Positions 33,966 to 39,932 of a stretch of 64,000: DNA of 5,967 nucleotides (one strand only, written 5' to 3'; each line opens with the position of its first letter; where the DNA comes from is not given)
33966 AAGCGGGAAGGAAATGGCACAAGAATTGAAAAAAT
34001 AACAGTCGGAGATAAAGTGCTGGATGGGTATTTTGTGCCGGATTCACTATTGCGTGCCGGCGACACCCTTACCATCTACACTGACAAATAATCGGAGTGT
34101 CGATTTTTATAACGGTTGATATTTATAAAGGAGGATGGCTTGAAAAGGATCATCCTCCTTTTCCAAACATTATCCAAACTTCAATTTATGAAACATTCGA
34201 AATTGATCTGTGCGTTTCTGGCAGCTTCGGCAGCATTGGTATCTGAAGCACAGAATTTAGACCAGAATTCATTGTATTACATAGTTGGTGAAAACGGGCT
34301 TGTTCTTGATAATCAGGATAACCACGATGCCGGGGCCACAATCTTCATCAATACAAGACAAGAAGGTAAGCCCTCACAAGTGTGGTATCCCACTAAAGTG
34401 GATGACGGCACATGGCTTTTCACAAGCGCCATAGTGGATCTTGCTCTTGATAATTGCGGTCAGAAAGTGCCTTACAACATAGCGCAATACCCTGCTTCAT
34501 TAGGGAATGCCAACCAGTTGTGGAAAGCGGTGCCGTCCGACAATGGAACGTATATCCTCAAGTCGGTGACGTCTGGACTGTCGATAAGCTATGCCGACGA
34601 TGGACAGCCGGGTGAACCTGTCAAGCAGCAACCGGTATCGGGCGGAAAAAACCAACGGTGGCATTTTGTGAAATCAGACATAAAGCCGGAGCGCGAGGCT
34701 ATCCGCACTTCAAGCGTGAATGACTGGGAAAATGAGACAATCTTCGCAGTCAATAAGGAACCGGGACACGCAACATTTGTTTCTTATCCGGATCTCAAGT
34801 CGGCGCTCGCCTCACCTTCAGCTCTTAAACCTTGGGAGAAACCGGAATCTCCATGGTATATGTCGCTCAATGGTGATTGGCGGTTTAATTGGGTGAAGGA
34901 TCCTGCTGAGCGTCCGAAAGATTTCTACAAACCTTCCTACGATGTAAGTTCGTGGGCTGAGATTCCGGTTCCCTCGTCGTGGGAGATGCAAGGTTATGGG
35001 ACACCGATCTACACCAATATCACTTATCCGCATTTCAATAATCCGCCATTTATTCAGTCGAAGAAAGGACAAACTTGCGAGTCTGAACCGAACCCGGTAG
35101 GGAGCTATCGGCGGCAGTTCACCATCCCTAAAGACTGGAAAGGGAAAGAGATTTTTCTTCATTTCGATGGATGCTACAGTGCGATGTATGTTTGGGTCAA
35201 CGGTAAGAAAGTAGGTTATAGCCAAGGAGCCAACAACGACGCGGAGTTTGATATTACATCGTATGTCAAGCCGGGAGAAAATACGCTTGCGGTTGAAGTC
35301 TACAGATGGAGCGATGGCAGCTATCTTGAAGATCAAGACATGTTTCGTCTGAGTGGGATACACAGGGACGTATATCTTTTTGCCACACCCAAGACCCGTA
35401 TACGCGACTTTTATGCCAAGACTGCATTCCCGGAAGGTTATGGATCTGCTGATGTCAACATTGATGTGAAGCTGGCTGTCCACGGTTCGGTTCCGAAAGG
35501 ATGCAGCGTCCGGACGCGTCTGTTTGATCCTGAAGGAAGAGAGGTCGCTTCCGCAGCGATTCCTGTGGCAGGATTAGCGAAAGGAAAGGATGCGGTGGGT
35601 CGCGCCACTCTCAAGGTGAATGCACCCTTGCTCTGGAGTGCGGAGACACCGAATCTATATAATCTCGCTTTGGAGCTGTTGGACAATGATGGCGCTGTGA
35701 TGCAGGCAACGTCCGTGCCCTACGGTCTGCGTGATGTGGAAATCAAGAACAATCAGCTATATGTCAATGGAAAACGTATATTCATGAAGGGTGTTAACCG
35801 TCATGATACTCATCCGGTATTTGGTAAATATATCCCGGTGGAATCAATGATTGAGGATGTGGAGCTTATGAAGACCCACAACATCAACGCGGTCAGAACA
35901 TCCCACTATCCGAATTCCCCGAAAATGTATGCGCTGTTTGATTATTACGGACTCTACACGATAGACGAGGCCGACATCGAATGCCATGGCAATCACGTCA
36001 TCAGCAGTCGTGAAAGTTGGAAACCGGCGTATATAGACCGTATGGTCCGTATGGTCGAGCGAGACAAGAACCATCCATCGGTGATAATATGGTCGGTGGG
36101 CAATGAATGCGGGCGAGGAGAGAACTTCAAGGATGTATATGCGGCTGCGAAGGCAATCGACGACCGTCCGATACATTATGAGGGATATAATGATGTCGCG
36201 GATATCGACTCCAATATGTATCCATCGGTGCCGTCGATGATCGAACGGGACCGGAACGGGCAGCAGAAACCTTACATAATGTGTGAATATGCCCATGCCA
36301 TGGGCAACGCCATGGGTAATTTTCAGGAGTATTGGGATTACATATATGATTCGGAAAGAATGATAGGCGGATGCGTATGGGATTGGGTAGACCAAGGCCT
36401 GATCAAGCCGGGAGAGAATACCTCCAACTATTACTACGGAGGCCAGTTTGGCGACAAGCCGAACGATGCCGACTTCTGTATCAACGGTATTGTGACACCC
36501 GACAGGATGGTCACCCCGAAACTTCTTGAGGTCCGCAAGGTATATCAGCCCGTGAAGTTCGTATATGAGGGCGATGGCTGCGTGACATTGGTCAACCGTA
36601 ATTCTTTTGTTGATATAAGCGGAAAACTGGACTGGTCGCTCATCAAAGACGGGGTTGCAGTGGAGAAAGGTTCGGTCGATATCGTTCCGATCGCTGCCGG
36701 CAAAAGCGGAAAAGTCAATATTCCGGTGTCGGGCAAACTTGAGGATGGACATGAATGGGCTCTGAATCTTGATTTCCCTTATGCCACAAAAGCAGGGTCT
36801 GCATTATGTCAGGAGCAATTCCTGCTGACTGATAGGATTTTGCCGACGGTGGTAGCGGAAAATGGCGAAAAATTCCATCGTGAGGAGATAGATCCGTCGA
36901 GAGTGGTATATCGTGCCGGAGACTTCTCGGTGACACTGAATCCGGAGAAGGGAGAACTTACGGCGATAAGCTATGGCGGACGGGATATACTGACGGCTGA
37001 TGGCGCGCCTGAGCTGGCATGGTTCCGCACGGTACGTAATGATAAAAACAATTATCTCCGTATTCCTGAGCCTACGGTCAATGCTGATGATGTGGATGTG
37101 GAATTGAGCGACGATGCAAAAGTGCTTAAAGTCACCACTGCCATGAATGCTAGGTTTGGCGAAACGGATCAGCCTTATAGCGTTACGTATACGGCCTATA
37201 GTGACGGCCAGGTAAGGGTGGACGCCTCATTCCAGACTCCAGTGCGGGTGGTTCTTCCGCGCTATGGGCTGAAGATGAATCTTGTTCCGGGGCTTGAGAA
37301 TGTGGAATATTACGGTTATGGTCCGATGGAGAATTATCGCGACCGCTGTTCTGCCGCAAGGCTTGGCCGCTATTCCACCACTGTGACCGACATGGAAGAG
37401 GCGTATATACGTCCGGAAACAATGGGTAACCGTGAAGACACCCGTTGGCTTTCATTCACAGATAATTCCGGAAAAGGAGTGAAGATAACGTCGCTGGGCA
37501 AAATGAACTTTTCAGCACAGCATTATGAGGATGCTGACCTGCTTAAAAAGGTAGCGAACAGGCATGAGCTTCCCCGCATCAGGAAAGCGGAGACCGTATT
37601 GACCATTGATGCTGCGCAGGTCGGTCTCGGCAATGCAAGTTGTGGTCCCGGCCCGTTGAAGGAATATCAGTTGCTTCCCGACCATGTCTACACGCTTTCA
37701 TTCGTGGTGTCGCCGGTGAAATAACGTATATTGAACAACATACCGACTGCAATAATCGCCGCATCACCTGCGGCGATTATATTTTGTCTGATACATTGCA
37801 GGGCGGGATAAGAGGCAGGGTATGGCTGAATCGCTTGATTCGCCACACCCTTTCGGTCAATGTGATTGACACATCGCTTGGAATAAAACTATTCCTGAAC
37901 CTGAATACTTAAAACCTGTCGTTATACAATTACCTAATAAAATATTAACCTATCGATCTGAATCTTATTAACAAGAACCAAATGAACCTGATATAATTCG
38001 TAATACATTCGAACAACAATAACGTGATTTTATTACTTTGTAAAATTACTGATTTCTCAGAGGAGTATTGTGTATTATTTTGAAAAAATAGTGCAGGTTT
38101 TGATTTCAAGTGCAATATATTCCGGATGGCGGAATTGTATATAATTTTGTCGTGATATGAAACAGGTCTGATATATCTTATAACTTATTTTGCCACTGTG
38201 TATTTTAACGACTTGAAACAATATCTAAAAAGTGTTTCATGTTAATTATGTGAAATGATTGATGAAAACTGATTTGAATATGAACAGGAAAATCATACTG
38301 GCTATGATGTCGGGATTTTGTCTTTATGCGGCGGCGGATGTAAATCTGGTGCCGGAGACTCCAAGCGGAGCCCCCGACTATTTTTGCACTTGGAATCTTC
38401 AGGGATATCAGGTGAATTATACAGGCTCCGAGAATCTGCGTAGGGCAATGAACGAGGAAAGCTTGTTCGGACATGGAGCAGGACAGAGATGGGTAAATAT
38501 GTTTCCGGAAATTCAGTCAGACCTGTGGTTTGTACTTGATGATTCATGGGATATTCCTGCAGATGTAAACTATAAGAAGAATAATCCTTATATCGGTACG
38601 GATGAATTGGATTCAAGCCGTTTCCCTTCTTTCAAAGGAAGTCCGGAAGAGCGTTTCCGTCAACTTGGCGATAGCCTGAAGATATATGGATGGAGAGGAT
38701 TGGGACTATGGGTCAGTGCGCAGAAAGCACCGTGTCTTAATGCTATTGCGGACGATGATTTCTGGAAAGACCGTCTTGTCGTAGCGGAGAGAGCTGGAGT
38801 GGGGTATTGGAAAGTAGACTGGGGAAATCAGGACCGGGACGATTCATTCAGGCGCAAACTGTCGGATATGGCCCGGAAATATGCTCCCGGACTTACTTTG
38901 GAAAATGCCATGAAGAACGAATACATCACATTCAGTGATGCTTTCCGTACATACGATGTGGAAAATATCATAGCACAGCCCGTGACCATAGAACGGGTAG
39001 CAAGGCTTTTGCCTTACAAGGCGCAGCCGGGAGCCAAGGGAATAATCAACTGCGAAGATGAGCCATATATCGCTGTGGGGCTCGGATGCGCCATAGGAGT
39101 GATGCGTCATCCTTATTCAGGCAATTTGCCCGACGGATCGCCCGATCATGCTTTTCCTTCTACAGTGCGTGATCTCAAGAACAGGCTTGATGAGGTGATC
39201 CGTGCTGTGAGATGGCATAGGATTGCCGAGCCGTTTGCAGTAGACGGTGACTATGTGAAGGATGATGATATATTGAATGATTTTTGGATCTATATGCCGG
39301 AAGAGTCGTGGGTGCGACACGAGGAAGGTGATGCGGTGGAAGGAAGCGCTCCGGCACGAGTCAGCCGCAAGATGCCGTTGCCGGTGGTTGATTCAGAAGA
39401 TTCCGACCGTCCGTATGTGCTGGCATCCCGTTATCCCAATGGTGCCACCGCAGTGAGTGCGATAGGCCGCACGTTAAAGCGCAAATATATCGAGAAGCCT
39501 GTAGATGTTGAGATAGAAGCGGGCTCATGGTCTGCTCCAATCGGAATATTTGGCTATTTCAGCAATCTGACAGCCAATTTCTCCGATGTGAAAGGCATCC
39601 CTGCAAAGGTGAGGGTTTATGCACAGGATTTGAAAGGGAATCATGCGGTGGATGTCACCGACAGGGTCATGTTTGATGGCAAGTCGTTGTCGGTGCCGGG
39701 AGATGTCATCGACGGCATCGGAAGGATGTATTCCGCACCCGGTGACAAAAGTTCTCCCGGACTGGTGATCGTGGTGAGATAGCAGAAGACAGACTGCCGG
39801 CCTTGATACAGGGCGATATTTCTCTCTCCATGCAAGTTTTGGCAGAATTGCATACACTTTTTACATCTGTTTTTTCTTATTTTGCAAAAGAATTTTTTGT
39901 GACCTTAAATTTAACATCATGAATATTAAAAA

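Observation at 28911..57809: Six-copy conserved box (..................) at fixed phasing from -7 promoter elements: candidate operator defining an HTCS regulon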

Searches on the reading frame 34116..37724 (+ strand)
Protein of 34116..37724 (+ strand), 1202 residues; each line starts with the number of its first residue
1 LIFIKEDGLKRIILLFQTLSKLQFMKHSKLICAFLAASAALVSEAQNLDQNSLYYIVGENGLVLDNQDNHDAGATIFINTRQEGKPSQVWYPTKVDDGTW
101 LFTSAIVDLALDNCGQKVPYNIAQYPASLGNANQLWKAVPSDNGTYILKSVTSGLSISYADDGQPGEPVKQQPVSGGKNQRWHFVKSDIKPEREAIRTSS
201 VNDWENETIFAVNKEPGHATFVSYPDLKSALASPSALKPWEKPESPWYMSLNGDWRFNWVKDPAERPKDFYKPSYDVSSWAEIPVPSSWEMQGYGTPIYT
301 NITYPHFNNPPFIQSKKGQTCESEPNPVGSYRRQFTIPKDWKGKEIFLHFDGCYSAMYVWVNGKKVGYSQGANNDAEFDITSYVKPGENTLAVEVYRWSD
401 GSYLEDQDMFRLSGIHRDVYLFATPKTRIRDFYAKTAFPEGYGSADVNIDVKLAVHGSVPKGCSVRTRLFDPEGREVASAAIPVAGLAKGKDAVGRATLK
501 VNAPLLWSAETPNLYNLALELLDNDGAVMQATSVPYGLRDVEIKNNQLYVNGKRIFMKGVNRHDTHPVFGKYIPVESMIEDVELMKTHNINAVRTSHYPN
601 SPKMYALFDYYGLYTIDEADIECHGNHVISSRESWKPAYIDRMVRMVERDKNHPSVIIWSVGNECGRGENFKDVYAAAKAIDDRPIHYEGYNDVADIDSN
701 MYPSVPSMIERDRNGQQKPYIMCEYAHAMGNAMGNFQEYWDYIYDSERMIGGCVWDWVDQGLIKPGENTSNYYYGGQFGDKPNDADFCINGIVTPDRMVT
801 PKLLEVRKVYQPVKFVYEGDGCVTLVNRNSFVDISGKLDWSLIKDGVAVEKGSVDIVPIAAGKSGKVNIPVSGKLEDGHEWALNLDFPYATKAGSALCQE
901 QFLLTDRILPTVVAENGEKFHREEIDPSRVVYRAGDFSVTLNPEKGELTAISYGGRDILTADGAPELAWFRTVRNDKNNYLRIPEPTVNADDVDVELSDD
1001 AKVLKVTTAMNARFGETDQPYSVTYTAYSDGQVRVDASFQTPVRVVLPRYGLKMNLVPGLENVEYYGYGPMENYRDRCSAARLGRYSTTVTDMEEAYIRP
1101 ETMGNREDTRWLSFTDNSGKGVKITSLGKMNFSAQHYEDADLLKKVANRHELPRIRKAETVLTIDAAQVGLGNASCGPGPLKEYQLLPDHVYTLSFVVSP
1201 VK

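Call 4: search_protein_families(library=pfam, proteins=[window:34116-37724:+])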
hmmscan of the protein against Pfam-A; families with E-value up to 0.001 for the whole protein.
window:34116-37724:+ (1202 aa): 9 families
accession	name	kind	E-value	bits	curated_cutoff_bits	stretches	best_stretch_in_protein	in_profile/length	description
PF02836.23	Glyco_hydro_2_C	-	9.5e-92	307.8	21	1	541-815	1-302/302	Glycosyl hydrolases family 2, TIM barrel domain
PF02929.23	Bgal_small_N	-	7.1e-60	203.2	25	1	935-1197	3-247/248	Beta galactosidase small chain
PF02837.24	Glyco_hydro_2_N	-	3.5e-46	157.7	28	1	250-425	3-169/169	Glycosyl hydrolases family 2, sugar binding domain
PF00703.27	Glyco_hydro_2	-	6.7e-16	59.5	23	1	427-539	1-109/109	Glycosyl hydrolases family 2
PF14200.12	RicinB_lectin_2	-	5.8e-13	49.8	25.6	1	132-187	1-57/89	Ricin-type beta-trefoil lectin domain-like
PF22666.2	Glyco_hydro_2_N2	-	2.3e-09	38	27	1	330-397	51-119/167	Glycosyl hydrolase 2 galactose-binding domain-like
PF16353.11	LacZ_4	-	7.8e-09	36.1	27.3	1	823-890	1-67/87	Beta-galactosidase, domain 4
PF00652.28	Ricin_B_lectin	-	2.4e-06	28.2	29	1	55-182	4-126/126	Ricin-type beta-trefoil lectin domain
PF21467.3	BetaGal_gal-bd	-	0.0007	20.1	27.3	0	331-369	4-40/62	Beta-galactosidase, galactose-binding domain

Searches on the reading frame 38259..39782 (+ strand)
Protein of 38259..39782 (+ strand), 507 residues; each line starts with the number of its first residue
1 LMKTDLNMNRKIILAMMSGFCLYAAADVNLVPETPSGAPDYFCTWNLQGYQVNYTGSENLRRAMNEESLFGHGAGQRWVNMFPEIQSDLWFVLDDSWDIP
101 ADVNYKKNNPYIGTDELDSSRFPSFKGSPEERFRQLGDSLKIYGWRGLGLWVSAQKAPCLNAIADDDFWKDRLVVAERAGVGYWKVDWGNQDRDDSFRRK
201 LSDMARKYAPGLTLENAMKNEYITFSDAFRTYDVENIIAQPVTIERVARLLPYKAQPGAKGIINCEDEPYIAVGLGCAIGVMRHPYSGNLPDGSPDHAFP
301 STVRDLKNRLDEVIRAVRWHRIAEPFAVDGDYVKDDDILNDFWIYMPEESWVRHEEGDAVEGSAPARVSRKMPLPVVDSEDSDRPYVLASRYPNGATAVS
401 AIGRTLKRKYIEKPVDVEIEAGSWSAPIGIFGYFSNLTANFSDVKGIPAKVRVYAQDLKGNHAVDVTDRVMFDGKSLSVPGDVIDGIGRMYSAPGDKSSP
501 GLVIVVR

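Call 4: search_protein_families(library=pfam, proteins=[window:38259-39782:+])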
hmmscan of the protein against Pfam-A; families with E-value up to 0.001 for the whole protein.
window:38259-39782:+ (507 aa): 0 families

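Call 58: search_solved_structures(query=window:38259-39782:+, max_evalue=0.01)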
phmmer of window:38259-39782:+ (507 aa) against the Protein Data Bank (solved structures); distinct sequences matched with E-value up to 0.01: 0.

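Call 59: search_protein_families(library=ncbifam, proteins=[window:38259-39782:+], max_evalue=0.001)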
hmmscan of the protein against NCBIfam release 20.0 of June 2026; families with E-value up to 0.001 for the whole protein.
window:38259-39782:+ (507 aa): 0 families
